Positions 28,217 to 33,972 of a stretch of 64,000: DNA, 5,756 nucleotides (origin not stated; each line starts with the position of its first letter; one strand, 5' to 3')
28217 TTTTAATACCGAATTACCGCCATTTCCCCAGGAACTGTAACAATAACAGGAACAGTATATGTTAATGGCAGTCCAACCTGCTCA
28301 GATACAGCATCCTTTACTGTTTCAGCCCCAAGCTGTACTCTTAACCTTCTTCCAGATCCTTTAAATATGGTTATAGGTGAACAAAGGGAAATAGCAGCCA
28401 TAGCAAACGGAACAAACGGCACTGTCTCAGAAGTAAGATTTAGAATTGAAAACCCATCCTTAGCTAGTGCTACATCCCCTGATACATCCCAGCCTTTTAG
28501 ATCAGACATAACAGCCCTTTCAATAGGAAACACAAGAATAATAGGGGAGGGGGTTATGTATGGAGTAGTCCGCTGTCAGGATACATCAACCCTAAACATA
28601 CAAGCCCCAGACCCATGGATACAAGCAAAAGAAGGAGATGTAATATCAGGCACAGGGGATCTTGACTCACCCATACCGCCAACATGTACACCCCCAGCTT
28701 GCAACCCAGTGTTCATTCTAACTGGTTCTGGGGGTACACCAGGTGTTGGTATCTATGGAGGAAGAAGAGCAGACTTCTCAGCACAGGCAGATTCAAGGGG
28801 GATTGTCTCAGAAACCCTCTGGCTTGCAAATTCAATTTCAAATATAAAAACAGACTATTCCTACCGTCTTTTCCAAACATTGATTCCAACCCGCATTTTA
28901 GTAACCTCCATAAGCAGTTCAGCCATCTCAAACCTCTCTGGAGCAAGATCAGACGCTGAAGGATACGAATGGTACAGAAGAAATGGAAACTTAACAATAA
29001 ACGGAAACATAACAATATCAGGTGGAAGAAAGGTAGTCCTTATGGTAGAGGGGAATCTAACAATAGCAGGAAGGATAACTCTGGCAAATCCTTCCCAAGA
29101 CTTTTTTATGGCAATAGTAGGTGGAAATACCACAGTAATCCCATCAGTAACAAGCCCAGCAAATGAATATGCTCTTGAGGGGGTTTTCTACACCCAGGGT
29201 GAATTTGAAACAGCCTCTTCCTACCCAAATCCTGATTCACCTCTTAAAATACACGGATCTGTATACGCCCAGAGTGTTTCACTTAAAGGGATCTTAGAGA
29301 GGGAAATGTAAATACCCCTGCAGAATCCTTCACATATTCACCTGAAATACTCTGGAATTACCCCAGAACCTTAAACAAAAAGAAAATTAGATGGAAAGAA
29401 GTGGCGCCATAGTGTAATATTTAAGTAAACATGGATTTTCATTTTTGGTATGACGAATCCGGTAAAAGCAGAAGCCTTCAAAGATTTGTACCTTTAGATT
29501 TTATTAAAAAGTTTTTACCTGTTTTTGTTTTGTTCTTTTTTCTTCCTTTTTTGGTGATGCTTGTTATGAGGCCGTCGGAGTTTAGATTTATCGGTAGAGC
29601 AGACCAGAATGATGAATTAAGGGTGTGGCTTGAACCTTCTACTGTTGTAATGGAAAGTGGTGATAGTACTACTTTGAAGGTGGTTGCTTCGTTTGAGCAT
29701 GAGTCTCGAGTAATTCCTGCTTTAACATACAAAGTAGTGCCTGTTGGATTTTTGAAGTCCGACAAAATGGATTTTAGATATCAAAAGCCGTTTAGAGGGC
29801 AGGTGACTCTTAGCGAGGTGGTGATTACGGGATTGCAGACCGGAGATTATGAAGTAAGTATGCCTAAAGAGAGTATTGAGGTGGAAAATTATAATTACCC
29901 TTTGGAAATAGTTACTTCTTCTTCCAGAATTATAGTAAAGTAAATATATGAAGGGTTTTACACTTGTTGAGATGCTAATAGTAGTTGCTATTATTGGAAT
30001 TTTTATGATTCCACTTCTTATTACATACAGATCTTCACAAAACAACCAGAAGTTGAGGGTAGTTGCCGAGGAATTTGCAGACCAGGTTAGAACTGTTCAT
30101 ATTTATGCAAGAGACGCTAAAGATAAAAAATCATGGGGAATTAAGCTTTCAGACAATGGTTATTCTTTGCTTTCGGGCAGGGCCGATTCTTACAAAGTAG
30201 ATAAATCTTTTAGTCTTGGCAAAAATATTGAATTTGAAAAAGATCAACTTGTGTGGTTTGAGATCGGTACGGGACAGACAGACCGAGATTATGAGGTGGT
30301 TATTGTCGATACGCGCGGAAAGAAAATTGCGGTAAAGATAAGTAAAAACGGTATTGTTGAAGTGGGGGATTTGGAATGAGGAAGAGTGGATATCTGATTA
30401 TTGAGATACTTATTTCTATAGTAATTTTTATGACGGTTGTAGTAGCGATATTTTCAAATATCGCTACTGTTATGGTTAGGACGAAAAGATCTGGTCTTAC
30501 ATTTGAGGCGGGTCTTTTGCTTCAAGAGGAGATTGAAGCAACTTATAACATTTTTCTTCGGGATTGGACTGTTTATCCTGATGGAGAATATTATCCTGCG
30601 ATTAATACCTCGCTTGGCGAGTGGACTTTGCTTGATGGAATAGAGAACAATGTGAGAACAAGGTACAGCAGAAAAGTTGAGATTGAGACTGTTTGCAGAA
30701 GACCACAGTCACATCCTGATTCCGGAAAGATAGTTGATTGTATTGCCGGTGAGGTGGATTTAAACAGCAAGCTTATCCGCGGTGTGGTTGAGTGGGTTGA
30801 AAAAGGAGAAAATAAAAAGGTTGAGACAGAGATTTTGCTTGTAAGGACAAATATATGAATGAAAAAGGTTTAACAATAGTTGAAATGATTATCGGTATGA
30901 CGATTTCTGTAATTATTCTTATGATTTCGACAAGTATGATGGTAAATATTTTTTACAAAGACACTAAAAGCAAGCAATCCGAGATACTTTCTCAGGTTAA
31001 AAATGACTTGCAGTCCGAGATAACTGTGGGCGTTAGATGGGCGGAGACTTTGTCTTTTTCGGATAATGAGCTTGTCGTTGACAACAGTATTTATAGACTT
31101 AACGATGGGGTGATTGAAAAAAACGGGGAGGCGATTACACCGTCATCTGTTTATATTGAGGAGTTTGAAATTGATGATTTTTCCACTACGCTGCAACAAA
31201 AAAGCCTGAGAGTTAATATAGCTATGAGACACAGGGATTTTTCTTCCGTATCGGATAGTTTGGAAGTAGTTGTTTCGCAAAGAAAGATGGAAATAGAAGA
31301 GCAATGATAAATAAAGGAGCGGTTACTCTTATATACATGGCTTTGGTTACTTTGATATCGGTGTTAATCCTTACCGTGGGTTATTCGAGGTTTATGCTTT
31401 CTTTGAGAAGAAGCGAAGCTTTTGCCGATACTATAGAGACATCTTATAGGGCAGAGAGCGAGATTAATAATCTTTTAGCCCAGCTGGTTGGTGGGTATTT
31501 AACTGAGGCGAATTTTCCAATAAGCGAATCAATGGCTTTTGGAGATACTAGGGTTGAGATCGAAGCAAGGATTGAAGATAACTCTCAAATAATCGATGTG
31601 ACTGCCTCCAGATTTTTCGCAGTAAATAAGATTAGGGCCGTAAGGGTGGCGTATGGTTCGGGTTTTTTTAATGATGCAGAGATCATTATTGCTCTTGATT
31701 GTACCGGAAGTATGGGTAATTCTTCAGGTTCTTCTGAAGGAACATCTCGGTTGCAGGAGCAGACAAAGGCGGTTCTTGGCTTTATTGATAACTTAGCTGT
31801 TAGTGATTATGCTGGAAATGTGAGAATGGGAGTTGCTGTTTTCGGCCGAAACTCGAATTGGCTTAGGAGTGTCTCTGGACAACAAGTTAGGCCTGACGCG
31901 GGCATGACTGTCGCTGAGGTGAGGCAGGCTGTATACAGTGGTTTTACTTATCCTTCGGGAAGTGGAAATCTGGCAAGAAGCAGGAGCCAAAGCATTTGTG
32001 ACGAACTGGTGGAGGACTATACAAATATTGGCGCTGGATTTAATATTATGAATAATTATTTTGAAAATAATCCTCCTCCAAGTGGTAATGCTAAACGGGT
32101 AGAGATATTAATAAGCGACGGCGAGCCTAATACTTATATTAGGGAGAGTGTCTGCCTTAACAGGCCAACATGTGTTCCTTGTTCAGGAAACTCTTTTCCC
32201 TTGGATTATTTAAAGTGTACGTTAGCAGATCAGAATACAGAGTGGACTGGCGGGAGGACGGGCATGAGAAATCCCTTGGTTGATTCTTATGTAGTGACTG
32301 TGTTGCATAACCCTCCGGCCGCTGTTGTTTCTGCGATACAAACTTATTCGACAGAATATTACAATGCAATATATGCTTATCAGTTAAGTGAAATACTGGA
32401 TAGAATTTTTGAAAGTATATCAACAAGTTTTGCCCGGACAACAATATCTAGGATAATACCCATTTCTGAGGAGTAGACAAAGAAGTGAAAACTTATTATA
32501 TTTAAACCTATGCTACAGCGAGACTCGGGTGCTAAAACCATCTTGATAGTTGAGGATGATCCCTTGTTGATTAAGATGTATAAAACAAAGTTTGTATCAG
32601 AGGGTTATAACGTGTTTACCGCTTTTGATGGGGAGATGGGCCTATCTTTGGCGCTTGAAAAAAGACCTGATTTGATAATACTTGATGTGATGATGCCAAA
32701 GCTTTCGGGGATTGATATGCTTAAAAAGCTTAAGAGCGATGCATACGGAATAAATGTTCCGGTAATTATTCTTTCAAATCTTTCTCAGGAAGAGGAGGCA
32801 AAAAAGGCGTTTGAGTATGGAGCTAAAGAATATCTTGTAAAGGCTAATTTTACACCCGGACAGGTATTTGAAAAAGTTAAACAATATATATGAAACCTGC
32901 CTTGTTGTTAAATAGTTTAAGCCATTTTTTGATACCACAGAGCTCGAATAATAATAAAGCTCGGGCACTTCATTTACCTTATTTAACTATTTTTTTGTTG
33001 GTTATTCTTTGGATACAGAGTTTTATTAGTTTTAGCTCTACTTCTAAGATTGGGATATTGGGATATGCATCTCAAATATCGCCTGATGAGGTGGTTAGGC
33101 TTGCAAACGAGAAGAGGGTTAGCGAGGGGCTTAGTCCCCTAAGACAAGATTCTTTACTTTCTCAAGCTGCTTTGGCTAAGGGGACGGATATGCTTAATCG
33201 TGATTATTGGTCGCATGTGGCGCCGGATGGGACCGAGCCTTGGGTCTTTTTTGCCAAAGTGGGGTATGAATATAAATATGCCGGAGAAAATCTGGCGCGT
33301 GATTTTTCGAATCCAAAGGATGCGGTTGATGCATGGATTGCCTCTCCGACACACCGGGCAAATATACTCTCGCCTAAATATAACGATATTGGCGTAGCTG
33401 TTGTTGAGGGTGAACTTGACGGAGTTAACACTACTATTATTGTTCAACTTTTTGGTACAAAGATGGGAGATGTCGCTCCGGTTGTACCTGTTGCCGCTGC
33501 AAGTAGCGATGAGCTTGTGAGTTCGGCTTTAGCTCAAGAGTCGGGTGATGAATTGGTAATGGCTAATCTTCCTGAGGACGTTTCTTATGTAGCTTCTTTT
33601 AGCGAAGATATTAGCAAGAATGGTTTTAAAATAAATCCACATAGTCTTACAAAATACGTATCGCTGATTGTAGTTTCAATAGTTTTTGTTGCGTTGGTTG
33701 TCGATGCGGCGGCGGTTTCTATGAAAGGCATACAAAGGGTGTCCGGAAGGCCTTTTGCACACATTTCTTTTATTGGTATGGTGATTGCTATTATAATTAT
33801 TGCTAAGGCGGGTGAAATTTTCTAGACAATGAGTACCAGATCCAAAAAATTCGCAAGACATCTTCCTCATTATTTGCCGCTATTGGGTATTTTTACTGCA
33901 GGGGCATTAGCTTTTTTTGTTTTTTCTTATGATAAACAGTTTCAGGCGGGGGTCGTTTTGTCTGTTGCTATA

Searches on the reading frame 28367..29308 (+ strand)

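Call 14: search_protein_families(library=pfam, proteins=[window:28367-29308:+], max_evalue=0.001)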
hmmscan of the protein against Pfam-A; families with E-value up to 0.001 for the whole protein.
window:28367-29308:+ (314 aa): 1 family
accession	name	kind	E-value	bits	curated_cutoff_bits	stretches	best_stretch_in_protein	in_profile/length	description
PF23981.1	DUF7305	-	0.00034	21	27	1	206-308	77-172/185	Domain of unknown function (DUF7305)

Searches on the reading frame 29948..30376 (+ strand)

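Call 8: search_protein_families(library=pfam, proteins=[window:29948-30376:+], max_evalue=0.001)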
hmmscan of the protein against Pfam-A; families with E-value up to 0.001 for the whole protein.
window:29948-30376:+ (143 aa): 1 family
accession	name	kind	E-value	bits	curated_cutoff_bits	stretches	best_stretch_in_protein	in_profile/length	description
PF07963.17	N_methyl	-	3.4e-07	30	21.2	1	2-23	5-26/27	Prokaryotic N-terminal methylation motif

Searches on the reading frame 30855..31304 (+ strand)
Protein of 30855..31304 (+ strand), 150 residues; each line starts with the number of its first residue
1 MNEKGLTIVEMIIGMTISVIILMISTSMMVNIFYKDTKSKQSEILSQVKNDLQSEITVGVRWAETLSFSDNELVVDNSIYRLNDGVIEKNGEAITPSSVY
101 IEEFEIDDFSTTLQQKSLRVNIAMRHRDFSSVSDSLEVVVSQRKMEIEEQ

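Call 8: search_protein_families(library=pfam, proteins=[window:30855-31304:+], max_evalue=0.001)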
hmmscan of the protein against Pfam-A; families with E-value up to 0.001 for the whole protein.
window:30855-31304:+ (150 aa): 1 family
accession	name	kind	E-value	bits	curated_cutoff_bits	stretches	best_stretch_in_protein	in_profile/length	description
PF07963.17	N_methyl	-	0.00067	19.6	21.2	0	2-24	3-25/27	Prokaryotic N-terminal methylation motif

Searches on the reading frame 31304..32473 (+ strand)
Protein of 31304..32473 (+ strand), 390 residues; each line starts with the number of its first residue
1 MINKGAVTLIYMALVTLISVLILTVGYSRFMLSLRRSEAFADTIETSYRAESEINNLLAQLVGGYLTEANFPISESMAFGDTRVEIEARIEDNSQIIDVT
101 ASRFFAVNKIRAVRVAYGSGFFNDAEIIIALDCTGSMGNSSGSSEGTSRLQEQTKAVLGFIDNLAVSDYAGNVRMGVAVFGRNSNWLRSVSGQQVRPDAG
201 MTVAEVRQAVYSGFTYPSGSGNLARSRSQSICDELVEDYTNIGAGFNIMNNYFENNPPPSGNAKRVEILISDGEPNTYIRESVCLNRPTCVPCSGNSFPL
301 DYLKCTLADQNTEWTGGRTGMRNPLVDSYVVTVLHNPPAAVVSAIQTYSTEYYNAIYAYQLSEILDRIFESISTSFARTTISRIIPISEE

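Call 8: search_protein_families(library=pfam, proteins=[window:31304-32473:+], max_evalue=0.001)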
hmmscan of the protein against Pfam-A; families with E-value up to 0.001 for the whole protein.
window:31304-32473:+ (390 aa): 2 families
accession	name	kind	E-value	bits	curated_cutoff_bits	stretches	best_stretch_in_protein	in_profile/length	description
PF13519.12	VWA_2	-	5.4e-08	33.9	27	1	127-274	1-107/107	von Willebrand factor type A domain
PF00092.34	VWA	-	0.00065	20.4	23.8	0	127-184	2-49/174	von Willebrand factor type A domain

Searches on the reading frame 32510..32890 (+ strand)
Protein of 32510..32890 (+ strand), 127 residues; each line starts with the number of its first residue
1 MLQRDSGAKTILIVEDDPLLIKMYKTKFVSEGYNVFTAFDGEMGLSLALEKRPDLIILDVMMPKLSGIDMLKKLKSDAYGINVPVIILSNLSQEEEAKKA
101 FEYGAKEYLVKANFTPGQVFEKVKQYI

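Call 8: search_protein_families(library=pfam, proteins=[window:32510-32890:+], max_evalue=0.001)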
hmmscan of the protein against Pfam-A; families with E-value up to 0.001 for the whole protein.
window:32510-32890:+ (127 aa): 1 family
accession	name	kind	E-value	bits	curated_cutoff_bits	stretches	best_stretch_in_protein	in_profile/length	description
PF00072.30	Response_reg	-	7.1e-25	87.8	30.2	1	11-121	1-108/111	Response regulator receiver domain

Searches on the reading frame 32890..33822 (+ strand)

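Call 8: search_protein_families(library=pfam, proteins=[window:32890-33822:+], max_evalue=0.001)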
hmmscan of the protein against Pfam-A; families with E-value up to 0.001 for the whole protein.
window:32890-33822:+ (311 aa): 1 family
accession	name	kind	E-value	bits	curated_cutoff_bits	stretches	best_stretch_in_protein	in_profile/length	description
PF00188.32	CAP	-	2.2e-16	61.2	21.1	1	70-186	2-115/117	Cysteine-rich secretory protein family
